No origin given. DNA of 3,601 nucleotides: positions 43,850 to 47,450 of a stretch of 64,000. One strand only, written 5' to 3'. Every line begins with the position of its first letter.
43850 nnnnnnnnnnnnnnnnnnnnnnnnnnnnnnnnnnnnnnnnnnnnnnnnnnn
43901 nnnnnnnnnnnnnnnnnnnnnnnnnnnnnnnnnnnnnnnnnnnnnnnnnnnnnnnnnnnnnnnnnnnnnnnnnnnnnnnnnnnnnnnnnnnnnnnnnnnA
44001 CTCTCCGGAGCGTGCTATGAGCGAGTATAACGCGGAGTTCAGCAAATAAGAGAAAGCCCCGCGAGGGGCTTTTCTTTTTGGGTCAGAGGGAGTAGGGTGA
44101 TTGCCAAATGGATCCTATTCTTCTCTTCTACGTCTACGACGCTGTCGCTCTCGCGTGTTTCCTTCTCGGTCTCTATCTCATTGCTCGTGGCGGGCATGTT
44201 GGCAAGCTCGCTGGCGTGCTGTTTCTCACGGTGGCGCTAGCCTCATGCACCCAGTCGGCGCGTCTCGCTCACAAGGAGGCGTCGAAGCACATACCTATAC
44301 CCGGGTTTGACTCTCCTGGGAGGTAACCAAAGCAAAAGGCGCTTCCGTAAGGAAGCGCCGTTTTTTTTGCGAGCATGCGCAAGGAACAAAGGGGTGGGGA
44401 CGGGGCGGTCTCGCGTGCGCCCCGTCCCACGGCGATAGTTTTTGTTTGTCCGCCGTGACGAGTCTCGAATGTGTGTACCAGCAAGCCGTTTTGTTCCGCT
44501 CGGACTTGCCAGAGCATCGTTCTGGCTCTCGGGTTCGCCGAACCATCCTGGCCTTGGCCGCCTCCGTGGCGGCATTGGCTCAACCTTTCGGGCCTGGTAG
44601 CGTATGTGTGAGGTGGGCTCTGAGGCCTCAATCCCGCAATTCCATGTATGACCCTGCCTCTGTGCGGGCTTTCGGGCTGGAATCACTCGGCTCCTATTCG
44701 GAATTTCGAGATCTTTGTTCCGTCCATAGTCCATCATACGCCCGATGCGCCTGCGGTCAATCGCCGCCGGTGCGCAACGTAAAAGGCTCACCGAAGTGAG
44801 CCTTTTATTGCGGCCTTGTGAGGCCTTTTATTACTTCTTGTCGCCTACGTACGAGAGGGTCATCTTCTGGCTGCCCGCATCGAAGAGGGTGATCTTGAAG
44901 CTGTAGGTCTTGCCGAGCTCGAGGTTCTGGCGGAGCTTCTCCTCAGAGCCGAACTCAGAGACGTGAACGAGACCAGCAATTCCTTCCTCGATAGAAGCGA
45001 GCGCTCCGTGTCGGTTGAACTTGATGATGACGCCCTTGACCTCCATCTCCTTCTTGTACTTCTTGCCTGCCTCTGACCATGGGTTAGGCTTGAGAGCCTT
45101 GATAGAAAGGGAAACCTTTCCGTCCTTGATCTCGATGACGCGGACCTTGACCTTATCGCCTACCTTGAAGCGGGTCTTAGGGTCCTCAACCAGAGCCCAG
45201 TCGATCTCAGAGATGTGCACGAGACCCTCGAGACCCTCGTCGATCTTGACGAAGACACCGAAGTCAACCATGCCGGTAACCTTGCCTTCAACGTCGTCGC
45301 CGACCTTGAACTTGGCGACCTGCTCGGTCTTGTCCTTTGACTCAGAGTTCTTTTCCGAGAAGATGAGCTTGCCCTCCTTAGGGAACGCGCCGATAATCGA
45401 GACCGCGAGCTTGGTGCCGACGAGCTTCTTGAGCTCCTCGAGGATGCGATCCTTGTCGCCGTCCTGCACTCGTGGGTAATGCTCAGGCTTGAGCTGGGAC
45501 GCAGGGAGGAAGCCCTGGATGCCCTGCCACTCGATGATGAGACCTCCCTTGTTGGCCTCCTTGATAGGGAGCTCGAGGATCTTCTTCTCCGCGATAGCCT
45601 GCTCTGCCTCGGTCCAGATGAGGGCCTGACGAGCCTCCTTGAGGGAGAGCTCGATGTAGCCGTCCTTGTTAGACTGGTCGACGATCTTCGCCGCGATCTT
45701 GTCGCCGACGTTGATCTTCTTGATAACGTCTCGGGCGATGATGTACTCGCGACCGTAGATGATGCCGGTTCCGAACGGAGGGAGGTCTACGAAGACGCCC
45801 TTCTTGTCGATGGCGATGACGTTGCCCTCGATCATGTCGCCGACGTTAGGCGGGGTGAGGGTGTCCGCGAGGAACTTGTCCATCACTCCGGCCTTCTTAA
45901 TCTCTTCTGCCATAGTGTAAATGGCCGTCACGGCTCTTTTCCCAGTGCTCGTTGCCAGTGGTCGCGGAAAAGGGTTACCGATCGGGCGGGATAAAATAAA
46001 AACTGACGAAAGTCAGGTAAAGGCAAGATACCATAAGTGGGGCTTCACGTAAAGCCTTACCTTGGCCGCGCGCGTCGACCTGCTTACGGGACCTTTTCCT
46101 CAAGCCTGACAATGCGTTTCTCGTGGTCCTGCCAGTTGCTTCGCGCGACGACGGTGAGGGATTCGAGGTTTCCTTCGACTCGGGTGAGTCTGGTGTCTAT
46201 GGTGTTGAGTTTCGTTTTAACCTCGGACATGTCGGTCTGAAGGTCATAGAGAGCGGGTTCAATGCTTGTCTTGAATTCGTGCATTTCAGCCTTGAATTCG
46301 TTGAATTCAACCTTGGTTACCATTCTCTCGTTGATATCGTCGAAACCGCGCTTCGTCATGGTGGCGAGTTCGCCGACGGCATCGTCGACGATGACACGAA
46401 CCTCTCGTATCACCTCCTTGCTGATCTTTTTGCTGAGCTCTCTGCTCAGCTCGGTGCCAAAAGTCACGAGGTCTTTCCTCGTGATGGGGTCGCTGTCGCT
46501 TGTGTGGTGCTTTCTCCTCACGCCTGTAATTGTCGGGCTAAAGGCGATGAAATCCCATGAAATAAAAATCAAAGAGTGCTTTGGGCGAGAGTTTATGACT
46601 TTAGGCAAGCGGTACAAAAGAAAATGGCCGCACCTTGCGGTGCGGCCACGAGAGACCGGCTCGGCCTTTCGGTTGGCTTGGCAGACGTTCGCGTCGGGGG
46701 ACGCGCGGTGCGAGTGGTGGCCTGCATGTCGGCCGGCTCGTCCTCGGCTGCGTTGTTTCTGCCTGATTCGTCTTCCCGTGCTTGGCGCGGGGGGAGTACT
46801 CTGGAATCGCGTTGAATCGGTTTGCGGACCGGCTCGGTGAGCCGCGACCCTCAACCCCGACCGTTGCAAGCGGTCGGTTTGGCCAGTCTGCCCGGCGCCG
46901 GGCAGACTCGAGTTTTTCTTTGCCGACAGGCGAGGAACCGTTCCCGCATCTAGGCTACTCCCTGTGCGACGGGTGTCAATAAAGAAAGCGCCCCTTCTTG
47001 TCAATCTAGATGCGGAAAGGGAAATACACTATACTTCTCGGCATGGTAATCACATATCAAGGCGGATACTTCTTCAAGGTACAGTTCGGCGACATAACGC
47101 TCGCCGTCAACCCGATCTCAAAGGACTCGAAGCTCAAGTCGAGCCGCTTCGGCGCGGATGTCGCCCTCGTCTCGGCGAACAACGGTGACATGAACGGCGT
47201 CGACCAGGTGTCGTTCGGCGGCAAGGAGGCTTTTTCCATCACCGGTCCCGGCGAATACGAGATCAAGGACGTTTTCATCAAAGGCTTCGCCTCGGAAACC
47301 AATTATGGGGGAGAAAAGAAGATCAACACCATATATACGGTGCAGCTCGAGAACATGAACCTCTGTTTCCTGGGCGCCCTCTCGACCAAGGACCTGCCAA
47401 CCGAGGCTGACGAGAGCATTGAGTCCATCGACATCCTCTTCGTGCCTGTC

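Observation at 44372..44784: Terminator-bounded ~410-nt GC-rich region without convincing ORF: candidate structured ncRNA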

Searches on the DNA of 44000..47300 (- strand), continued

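Call 41: search_with_rna_model(model_id=R1, sources=[window, L001, L002, L003, L004, L005, L006, L007, L008, L009, L010, L011, L012, L013, L014, L015, L016, L017, L018, L019, L020, L021, L022, L023, L024, L025, L026, L027, L028, L029, L030, L031, L032, L033, L034, L035, L036, L037, L038, L039, L040, L041, L042, L043, L044, L045, L046, L047, L048, L049, L050, L051, L052, L053, L054, L055, L056, L057, L058, L059, L060, L061, L062, L063, L064, L065, L066, L067, L068, L069, L070, L071, L072, L073, L074, L075, L076, L077, L078, L079, L080], max_evalue=10)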
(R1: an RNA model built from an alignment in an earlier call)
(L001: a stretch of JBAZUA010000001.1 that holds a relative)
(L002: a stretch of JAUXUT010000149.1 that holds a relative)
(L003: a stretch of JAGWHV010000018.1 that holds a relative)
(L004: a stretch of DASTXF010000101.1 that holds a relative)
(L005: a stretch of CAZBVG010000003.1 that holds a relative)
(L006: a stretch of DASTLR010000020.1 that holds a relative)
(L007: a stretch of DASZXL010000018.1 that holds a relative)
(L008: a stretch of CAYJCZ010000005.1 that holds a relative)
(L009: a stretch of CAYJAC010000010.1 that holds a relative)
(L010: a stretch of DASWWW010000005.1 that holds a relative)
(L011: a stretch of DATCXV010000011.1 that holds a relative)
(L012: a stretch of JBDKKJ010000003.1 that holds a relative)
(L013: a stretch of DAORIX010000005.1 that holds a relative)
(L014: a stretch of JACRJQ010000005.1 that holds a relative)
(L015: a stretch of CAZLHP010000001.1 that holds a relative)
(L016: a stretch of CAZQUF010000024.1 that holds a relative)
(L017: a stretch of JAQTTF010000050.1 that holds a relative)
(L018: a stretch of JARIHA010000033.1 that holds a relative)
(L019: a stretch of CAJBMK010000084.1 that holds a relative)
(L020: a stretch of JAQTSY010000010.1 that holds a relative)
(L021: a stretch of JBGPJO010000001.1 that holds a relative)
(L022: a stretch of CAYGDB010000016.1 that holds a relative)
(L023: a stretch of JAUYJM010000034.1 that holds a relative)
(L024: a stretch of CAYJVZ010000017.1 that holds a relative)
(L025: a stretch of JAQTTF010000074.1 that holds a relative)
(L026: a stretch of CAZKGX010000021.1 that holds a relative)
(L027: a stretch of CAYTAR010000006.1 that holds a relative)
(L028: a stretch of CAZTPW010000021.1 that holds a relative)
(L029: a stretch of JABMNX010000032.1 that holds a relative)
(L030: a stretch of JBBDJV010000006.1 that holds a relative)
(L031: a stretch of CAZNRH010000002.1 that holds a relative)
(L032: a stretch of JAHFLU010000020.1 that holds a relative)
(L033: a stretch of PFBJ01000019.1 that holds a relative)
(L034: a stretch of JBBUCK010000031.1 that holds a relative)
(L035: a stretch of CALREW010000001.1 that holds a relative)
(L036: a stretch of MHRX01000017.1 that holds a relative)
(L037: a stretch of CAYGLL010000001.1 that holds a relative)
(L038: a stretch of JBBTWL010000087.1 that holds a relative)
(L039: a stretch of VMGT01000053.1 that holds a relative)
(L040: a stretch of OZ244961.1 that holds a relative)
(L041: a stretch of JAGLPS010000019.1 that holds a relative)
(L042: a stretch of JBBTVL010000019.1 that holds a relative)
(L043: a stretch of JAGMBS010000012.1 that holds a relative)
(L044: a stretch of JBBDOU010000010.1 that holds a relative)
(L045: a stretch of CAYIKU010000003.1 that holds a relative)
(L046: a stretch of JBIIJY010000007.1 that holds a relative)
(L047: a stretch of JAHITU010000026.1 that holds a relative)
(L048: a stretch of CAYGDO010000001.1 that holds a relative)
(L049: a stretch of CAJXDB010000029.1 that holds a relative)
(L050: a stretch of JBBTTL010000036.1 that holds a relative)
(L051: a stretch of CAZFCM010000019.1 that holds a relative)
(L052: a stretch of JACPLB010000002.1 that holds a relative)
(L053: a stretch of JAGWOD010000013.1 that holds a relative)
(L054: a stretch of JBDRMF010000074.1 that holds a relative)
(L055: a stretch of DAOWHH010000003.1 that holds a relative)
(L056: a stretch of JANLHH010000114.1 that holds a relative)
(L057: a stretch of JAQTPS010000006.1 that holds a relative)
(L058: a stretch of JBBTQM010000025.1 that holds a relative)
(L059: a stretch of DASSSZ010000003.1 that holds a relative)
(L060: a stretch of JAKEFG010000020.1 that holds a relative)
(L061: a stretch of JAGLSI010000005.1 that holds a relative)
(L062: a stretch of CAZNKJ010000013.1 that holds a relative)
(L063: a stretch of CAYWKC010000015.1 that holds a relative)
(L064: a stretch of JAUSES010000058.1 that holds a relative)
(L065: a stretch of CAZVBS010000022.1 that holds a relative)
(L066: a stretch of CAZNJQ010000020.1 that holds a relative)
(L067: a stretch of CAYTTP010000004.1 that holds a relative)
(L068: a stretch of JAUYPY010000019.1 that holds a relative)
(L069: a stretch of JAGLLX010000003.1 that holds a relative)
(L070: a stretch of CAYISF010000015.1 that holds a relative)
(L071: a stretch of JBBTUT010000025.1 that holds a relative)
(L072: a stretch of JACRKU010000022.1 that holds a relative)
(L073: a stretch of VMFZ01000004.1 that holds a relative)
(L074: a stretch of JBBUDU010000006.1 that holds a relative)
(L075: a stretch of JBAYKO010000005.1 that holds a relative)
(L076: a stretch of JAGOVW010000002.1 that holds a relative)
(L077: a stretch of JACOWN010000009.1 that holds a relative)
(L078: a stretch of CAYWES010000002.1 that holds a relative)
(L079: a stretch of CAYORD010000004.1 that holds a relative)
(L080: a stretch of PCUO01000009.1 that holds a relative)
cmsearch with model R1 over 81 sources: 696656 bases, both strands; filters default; matches with E-value up to 10: 73.
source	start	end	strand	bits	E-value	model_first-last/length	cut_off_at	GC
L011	3829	3889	+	52.7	2.3e-10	1-59/59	no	0.56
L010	5781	5842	+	52.2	3.1e-10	1-59/59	no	0.56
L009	5549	5612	+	50.7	7.5e-10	1-59/59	no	0.53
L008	5225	5281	+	44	3.9e-08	1-59/59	no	0.58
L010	5543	5606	+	42.6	8.9e-08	1-59/59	no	0.61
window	44374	44429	-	39.4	5.9e-07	1-59/59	no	0.71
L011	3699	3773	+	39.2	6.7e-07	1-59/59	no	0.6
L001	5596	5646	+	39.1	7.3e-07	1-59/59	no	0.59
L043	6482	6536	+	37.3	2.1e-06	1-59/59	no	0.29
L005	5186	5242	+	35.8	5.1e-06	1-59/59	no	0.56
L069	9027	9079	+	28.2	0.00045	1-59/59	no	0.36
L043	6460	6514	-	27.2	0.00082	1-59/59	no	0.36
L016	5186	5247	+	26.5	0.0012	1-59/59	no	0.66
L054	5105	5160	+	26.3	0.0014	1-59/59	no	0.43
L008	5386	5447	+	25.4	0.0023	1-59/59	no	0.53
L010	5777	5816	-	23.1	0.0089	2-41/59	no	0.77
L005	5455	5558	+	22.5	0.013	1-59/59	no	0.56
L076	5047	5120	-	21.9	0.019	1-59/59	no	0.51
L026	2338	2396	+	21.3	0.027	1-59/59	no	0.49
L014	5260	5337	+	21.2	0.028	1-59/59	no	0.71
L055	5748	5806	-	20.4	0.044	1-59/59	no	0.37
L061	5138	5186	+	20.4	0.045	1-59/59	no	0.51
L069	5084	5136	-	19.6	0.071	1-59/59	no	0.42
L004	1585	1688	+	19.3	0.087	1-59/59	no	0.51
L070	57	116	+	18.4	0.15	1-59/59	no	0.67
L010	5510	5579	-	18.3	0.15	1-59/59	no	0.6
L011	3806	3867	-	18.2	0.17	1-59/59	no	0.6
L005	5294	5351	+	18.2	0.17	1-59/59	no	0.67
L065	1447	1503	+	18.1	0.18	1-59/59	no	0.46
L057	3459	3528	-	17.9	0.2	1-59/59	no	0.44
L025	96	147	+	17.6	0.23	1-59/59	no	0.44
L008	5672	5775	+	16.8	0.37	1-59/59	no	0.6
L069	5110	5152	+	16.7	0.41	1-59/59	no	0.37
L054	5092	5132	-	16.4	0.47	1-59/59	no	0.56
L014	5246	5314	-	16.4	0.49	1-59/59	no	0.74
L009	5550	5589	-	16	0.6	2-36/59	no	0.7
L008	5193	5257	-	16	0.61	1-59/59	no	0.57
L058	3348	3409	+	15.9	0.65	1-59/59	no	0.69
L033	3283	3336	+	15.5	0.79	1-59/59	no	0.56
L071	3958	4016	-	15.4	0.84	1-59/59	no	0.41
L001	5581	5624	-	15.4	0.87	1-59/59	no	0.68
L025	1639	1700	-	15.3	0.94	1-59/59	no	0.42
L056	3687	3740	-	15.2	0.95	1-59/59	no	0.46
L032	4822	4884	-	15.1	1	1-59/59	no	0.4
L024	3411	3454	-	14.6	1.4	1-59/59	no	0.57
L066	3904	3953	-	14.3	1.6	1-59/59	no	0.6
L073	5641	5689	+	14.3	1.7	1-59/59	no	0.39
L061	5801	5859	-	14.3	1.7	1-59/59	no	0.25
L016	3731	3780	+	14.2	1.8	1-59/59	no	0.52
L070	2171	2242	+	13.7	2.4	1-59/59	no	0.49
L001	3811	3853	+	13.6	2.5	1-59/59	no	0.58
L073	7467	7520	+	13.3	3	1-59/59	no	0.7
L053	3810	3852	+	13.2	3.3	1-59/59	no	0.53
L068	4057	4095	-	13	3.6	1-59/59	no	0.31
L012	1192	1242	-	13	3.6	1-59/59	no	0.45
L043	5584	5633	+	13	3.7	1-59/59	no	0.6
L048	8204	8227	+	12.7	4.4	1-59/59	no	0.29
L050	1358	1400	+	12.6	4.4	1-59/59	no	0.3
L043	5566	5606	-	12.5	4.8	1-59/59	no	0.61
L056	6740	6768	-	12.4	5.2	1-59/59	no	0.31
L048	5017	5040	-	12.3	5.4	1-59/59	no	0.38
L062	588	639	+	12.3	5.5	1-59/59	no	0.35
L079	812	868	+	12.2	5.8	1-59/59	no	0.4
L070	54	92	-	12.1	6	2-42/59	no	0.77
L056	3717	3754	+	12.1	6.1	1-59/59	no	0.37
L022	3401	3424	-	12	6.6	1-59/59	no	0.38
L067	5014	5037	-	11.8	7.4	1-59/59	no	0.38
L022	4335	4405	+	11.5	8.6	1-59/59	no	0.44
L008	5654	5744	-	11.4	9.2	1-59/59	no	0.64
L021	3981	4031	-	11.4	9.4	1-59/59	no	0.47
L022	4867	4906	-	11.4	9.5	1-59/59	no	0.4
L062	3987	4047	-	11.3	9.5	1-59/59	no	0.51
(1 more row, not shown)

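Call 45: search_with_rna_model(model_id=R1, sources=[L091, L092, L093, L094, L095, L096, L097, L098, L099, L100, L101, L102, L103, L104, L105, L106, L107, L108, L109, L110, L111, L112, L113, L114, L115, L116, L117, L118, L119, L120, L121, L122, L123, L124, L125, L126, L127, L128, L129, L130, L131, L132, L133, L134, L135, L136, L137, L138, L139, L140, L141, L142, L143, L144, L145, L146, L147, L148, L149, L150, L151, L152, L153, L154, L155, L156, L157, L158, L159, L160, L161, L162, L163, L164, L165, L166, L167, L168, L169, L170], max_evalue=1)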
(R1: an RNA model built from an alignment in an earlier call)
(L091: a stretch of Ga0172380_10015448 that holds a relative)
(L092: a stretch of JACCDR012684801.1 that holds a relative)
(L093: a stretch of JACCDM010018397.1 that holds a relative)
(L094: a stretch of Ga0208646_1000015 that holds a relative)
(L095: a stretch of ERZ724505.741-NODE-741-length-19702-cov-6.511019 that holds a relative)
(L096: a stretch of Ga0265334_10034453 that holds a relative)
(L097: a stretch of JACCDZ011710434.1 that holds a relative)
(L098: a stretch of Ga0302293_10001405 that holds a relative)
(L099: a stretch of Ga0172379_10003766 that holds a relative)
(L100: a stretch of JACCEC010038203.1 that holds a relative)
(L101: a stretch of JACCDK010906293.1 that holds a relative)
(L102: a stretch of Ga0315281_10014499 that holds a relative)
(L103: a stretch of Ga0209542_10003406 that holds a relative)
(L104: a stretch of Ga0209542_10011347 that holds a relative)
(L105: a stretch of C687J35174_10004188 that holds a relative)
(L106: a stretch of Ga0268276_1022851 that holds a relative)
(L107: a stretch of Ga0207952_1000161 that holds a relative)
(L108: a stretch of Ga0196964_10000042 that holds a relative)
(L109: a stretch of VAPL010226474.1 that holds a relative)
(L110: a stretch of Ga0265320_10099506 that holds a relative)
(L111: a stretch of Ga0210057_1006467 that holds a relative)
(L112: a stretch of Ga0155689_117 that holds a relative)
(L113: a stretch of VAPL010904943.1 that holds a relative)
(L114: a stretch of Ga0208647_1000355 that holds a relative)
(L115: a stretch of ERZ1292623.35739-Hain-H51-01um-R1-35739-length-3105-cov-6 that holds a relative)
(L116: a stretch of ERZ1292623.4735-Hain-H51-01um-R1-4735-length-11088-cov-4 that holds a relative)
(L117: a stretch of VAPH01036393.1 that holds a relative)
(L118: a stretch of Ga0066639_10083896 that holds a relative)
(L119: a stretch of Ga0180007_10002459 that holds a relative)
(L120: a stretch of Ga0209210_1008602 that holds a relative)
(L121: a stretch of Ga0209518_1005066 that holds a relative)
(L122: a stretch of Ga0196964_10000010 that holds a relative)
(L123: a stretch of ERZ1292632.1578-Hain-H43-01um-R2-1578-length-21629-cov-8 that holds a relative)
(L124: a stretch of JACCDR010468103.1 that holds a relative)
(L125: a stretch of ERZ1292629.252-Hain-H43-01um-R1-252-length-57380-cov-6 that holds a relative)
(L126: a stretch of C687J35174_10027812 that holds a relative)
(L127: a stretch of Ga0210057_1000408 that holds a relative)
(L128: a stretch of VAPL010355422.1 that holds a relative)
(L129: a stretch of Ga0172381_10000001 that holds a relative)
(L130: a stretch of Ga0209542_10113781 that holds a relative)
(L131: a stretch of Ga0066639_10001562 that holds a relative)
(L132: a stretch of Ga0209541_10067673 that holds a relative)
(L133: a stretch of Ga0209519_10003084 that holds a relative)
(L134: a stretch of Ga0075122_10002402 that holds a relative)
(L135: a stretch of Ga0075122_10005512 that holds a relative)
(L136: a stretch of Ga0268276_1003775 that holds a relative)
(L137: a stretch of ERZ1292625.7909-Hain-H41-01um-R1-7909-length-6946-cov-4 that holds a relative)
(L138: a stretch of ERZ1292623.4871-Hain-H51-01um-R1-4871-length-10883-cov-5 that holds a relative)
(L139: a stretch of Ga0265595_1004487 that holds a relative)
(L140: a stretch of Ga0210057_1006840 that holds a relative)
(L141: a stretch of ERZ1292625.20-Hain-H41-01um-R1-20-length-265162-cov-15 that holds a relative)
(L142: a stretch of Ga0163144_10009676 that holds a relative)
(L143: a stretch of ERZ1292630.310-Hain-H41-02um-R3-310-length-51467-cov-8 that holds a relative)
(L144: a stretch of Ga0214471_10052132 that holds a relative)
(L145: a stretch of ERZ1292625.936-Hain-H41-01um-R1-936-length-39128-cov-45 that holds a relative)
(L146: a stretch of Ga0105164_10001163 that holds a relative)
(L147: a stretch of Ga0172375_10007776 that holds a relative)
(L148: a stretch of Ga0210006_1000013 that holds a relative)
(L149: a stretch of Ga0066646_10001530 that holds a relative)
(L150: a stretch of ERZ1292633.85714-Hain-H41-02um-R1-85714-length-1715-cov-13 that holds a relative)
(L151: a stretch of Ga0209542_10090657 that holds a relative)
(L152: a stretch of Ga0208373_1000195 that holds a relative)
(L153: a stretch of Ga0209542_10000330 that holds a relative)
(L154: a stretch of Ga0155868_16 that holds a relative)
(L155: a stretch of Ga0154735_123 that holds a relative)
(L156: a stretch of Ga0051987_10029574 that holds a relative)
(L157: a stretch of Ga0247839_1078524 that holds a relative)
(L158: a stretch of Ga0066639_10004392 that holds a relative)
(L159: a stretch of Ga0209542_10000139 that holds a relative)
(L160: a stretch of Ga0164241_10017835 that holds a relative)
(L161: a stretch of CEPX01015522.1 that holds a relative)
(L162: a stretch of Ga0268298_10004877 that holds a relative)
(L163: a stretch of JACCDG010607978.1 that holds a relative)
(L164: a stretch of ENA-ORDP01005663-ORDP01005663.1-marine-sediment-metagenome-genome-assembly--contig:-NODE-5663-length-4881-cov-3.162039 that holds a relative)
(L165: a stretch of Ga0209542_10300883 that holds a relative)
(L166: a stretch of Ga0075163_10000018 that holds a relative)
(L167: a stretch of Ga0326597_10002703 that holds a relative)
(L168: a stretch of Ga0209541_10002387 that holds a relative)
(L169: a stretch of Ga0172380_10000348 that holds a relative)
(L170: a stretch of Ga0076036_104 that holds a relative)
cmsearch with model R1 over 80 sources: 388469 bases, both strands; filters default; matches with E-value up to 1: 29.
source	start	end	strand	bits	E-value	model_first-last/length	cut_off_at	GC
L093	1518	1573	+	40.9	1.4e-07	1-59/59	no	0.55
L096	1770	1831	+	26.5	0.00068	1-59/59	no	0.66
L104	2105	2159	+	25.8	0.0011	1-59/59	no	0.49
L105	2105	2159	+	25.8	0.0011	1-59/59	no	0.49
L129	3554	3603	-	24.3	0.0026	1-59/59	no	0.5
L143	2208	2259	+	22.6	0.0069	1-59/59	no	0.44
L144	2046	2099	+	22.2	0.0087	1-59/59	no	0.44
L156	1307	1362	+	20.7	0.022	1-59/59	no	0.5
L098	1015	1081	+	20.2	0.029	1-59/59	no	0.46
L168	3550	3596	+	20.1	0.03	1-59/59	no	0.6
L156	1280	1343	-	19.8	0.035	1-59/59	no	0.52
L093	1486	1549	-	19.3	0.049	1-59/59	no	0.58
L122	2487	2554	-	18.6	0.073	1-59/59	no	0.5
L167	4511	4564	+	18.4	0.08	1-59/59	no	0.54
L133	2121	2179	-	17.5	0.14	1-59/59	no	0.44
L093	16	65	+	16.7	0.22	1-59/59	no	0.54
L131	2229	2274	+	16.6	0.24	1-59/59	no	0.41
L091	2445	2505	+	16.2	0.3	1-59/59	no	0.54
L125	1848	1909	+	15.9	0.36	1-59/59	no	0.69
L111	1783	1836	+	15.5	0.44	1-59/59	no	0.56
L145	2458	2516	-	15.4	0.47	1-59/59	no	0.41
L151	419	486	-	15.2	0.54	1-59/59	no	0.5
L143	3559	3607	-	15.1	0.58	1-59/59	no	0.51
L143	3576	3624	+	15.1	0.58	1-59/59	no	0.51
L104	4034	4069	+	14.9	0.64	1-59/59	no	0.39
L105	4034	4069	+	14.9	0.64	1-59/59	no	0.39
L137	2404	2453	-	14.3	0.92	1-59/59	no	0.6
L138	2404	2453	-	14.3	0.92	1-59/59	no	0.6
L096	315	364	+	14.2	0.99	1-59/59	no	0.52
